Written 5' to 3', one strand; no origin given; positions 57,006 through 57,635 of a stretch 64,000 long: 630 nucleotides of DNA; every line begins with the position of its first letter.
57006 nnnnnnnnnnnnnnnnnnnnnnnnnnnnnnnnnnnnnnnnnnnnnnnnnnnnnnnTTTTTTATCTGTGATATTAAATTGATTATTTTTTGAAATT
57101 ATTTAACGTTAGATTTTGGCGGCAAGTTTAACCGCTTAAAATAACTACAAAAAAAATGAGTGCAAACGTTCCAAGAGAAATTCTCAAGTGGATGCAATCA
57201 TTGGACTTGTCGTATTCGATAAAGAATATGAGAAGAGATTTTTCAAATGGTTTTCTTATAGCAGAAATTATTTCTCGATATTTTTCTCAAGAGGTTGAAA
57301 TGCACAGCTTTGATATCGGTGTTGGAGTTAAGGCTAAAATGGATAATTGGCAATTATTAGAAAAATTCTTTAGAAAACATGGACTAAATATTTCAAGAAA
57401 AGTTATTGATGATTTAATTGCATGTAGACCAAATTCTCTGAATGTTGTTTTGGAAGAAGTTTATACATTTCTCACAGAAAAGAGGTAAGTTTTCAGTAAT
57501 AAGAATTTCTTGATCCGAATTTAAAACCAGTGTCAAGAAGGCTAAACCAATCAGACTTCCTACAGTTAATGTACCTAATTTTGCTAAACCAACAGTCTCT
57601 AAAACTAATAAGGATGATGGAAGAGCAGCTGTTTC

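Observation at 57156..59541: SPEF1/CLAMP-type CH_2 (DUF1042) domain protein in an amoeba that lacks cilia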

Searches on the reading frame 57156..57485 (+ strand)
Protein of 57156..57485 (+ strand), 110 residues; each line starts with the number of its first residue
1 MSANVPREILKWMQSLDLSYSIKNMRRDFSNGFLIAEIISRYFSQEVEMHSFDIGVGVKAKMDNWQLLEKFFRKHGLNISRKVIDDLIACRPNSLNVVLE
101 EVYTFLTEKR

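Call 4: search_protein_families(library=pfam, proteins=[window:57156-57485:+], max_evalue=1)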
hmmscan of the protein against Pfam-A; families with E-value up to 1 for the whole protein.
seq(110 aa): 3 families
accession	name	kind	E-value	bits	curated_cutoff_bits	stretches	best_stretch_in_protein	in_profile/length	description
PF06294.16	CH_2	-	7.4e-33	112.9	27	1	9-104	1-96/96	CH-like domain in sperm protein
PF11971.13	CAMSAP_CH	-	1.3e-15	57.5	27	1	11-91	2-85/85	CAMSAP CH domain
PF00307.36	CH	-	0.0059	17.2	26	1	7-89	5-90/109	Calponin homology (CH) domain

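Call 5: search_solved_structures(query=window:57156-57485:+, max_evalue=1, show_alignments=3)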
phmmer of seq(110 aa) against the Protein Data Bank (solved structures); distinct sequences matched with E-value up to 1: 8.
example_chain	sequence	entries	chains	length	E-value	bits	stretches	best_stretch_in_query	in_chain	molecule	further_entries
9ijj_b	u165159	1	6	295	1.1e-24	89.9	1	2-108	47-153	Spermatogenesis-associated protein 4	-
7n61_0E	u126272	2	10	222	7.4e-23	84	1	6-109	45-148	FAP178 | FAP225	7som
9nw3_1A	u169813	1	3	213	1.7e-13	53.9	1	8-100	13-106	Sperm flagellar protein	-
2ee7_A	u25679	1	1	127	7.3e-13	51.9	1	8-104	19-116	Sperm flagellar protein 1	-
9ntm_1A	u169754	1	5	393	8.7e-12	48.4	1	8-103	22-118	Sperm flagellar protein 1,G protein/GFP fusion protein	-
9ijj_4M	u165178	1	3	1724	3.2e-07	33.8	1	14-109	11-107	Sperm flagellar protein 2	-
7n6g_6A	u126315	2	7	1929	0.0014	22.1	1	11-88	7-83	CPC1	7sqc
7ood_p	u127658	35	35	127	0.1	16.1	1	67-103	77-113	50S ribosomal protein L20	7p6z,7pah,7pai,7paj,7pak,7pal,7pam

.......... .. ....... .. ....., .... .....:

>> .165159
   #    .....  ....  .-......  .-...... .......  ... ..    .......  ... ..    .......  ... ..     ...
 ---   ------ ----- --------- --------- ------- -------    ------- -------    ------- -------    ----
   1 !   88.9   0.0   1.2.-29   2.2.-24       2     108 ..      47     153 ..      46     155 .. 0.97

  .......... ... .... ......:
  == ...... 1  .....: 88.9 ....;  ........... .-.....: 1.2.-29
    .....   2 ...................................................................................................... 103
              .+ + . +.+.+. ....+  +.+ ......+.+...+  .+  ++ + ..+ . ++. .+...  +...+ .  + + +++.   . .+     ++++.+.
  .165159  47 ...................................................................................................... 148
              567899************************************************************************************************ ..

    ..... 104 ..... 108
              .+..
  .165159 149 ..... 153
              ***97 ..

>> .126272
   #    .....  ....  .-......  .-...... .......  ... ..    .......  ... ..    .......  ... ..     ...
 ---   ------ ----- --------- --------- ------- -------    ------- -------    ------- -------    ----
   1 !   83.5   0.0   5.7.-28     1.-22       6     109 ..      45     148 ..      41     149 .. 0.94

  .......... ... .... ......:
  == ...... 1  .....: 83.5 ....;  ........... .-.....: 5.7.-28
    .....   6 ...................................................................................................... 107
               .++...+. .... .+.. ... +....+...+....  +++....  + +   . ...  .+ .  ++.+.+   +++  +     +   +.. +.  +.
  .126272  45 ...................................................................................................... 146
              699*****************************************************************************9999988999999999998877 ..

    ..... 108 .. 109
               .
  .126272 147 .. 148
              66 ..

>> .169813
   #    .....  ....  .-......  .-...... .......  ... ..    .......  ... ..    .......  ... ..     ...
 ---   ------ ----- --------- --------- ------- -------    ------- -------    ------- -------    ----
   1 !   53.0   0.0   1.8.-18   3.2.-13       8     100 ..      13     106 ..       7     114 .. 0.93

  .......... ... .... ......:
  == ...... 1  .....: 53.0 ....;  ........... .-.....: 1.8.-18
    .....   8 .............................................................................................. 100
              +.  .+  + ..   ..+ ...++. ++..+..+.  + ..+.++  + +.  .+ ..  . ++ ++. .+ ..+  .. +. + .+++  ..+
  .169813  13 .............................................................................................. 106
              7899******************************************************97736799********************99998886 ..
